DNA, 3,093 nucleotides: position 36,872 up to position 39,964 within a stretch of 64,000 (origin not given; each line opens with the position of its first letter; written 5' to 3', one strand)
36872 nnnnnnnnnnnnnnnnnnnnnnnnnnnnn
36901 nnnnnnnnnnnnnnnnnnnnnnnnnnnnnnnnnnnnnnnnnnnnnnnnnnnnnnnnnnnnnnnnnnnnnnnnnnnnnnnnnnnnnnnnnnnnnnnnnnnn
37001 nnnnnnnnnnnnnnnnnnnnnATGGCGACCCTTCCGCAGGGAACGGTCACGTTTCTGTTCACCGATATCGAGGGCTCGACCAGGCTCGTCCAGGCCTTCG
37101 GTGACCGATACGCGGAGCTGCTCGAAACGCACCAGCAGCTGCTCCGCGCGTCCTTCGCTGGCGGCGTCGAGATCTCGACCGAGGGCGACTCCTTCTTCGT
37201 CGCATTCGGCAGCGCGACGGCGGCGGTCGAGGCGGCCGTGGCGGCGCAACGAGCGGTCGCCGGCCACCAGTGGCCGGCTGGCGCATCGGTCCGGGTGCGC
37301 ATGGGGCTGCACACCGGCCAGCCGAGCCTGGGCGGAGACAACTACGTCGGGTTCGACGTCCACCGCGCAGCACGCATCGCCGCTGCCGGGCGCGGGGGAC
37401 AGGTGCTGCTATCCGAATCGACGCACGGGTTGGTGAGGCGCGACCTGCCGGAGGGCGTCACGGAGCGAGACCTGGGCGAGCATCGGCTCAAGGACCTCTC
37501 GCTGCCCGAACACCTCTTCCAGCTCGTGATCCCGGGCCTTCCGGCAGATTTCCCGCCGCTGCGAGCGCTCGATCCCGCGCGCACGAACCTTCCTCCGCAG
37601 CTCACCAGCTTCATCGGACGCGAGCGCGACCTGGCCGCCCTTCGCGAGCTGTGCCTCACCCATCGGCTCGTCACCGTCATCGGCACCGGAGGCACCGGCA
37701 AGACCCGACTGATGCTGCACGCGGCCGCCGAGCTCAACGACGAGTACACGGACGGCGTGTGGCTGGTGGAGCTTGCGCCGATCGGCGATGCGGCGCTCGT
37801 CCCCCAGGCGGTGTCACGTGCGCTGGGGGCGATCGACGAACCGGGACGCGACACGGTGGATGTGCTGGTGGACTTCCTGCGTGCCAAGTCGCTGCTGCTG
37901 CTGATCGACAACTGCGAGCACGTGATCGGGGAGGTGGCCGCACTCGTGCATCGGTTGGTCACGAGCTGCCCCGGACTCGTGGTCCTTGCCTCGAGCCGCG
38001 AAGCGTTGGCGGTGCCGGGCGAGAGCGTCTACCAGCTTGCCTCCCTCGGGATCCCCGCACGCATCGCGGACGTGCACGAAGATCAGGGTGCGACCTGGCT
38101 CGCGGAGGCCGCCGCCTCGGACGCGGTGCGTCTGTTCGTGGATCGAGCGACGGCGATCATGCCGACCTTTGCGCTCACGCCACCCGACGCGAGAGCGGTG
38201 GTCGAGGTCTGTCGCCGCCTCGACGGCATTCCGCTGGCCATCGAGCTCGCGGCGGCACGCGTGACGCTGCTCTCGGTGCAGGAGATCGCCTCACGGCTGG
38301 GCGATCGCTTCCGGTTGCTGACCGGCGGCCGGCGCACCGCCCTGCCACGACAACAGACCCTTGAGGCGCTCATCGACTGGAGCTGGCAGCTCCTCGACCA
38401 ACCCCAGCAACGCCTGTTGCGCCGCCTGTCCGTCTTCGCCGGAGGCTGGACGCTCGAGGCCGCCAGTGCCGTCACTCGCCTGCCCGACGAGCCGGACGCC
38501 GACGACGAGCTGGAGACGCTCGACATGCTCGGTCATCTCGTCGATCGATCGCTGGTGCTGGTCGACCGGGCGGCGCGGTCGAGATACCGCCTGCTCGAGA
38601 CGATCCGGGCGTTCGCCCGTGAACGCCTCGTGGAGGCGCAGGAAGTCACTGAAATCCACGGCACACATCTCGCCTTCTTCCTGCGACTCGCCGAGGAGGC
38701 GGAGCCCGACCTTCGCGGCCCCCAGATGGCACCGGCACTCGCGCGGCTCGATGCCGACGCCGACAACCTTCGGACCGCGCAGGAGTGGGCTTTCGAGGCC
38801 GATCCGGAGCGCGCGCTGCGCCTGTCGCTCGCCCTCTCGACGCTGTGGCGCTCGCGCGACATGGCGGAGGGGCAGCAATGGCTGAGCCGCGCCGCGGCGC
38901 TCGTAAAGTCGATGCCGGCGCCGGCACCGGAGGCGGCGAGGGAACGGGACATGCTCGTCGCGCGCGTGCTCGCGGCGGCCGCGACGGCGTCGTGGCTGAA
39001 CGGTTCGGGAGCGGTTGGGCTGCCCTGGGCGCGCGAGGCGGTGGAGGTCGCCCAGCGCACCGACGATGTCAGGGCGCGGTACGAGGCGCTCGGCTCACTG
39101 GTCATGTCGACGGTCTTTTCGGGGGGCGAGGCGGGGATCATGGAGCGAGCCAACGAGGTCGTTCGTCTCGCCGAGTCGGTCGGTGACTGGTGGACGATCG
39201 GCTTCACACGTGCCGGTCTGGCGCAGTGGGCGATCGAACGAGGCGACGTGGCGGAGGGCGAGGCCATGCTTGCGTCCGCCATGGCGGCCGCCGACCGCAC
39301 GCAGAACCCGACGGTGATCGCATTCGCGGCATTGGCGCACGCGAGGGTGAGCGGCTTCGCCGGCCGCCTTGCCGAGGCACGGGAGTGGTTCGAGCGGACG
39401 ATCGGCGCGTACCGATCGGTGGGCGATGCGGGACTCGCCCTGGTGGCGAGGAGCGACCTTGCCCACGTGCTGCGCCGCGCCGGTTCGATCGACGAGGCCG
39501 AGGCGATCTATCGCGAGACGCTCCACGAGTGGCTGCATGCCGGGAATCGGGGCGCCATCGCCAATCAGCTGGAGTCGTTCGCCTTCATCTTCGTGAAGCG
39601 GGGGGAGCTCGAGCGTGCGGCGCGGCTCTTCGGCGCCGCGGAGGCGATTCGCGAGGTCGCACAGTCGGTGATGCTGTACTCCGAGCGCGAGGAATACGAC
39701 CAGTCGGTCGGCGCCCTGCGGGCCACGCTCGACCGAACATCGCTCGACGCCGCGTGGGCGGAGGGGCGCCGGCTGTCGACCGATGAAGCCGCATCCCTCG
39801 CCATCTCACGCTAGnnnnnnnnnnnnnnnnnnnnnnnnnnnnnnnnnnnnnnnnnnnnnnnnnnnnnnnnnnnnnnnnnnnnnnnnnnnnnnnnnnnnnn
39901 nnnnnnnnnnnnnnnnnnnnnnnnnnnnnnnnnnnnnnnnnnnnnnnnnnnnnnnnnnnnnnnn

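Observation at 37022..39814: Adenylyl cyclase-STAND NTPase-TPR signalling protein without an output HTH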

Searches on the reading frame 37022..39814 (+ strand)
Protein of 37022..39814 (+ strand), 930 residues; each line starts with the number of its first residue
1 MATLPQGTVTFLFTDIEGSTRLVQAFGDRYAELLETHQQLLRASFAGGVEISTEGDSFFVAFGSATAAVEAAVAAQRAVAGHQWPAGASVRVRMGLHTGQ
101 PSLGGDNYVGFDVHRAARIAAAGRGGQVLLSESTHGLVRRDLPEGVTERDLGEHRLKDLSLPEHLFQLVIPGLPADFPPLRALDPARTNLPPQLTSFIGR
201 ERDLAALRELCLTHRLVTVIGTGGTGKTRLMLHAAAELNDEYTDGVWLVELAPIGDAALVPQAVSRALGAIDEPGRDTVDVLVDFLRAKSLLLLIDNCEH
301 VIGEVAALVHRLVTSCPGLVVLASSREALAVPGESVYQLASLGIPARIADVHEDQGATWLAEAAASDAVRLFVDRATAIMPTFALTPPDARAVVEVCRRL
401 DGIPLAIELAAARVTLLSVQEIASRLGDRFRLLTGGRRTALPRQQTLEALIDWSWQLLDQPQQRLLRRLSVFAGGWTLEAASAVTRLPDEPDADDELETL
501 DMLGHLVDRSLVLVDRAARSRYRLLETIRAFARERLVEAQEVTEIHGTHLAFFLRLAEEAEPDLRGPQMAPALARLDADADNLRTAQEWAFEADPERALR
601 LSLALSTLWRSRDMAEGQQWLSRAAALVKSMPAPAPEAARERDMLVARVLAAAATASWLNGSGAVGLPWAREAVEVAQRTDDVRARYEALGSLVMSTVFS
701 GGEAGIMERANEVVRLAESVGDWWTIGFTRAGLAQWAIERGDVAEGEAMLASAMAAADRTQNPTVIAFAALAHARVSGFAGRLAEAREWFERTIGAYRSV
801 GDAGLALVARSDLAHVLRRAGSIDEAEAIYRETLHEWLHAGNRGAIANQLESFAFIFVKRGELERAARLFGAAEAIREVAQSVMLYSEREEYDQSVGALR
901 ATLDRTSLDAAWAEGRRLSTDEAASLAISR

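Call 5: search_protein_families(library=pfam, proteins=[window:37022-39814:+], max_evalue=0.1)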
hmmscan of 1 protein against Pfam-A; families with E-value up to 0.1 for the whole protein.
window:37022-39814:+ (930 aa): 12 families
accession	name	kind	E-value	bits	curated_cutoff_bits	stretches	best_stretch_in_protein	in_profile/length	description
PF00211.25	Guanylate_cyc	-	3.7e-10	40.1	21.9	1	6-139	6-156/183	Adenylate and Guanylate cyclase catalytic domain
PF25199.1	nSTAND_NTPase5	-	6.7e-06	26.4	34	1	215-327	42-134/145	Novel STAND NTPase 5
PF13401.12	AAA_22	-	9.6e-06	26.4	27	1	214-324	5-122/130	AAA domain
PF13424.12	TPR_12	-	1.4e-05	25.6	30.1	2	732-798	8-76/77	Tetratricopeptide repeat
PF17874.7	TPR_MalT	-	2.3e-05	24.3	45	1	736-881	49-195/336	MalT-like TPR region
PF13191.12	AAA_16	-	0.00013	22.9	32.6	1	197-249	2-56/167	AAA ATPase domain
PF13374.12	TPR_10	-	0.0025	18.2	27.5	1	809-834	4-29/42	Tetratricopeptide repeat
PF01637.24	ATPase_2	-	0.016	15.4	33.2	1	197-251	1-57/225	ATPase domain predominantly from Archaea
PF13604.12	AAA_30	-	0.019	15.1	27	1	205-259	8-60/191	AAA domain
PF13245.12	AAA_19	-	0.041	14.5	25.1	1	211-258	8-48/134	AAA domain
PF07721.20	TPR_4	-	0.048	14.7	27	1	808-832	2-26/26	Tetratricopeptide repeat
PF13176.12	TPR_7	-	0.078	13.6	27.9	0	811-835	3-29/36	Tetratricopeptide repeat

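Call 6: search_protein_families(library=ncbifam, proteins=[window:37022-39814:+], max_evalue=0.1)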
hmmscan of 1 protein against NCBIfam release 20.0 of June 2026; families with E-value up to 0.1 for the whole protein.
window:37022-39814:+ (930 aa): 4 families
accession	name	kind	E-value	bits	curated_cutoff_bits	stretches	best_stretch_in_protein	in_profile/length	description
NF058673.1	LipAdnlyCyLipJMY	equivalog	3e-18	65.8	800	1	10-158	297-439/449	bifunctional lipase/adenylate cyclase LipJ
NF053617.1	SARPRegAfsRStmc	equivalog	4.2e-16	58.1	1430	3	651-836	697-885/986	SARP-family global regulator AfsR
NF041717.1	HaaA_phane_TPR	equivalog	1.4e-07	30.1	1125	2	361-542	265-432/882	cyclophane-containing RiPP biosynthesis TPR protein HaaT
NF040586.1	FxSxx_TPR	equivalog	2.6e-07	29.5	300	2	692-839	519-672/830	FxSxx-COOH system tetratricopeptide repeat protein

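Call 7: search_protein_families(library=padloc, proteins=[window:37022-39814:+], max_evalue=0.1)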
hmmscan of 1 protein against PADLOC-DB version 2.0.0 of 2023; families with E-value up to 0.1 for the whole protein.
window:37022-39814:+ (930 aa): 2 families
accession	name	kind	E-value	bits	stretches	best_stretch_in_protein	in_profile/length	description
PDLC04140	mad8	-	0.014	12.9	1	206-251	16-65/314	mads_8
PDLC02367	PycC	-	0.02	12.4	1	9-78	44-119/226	-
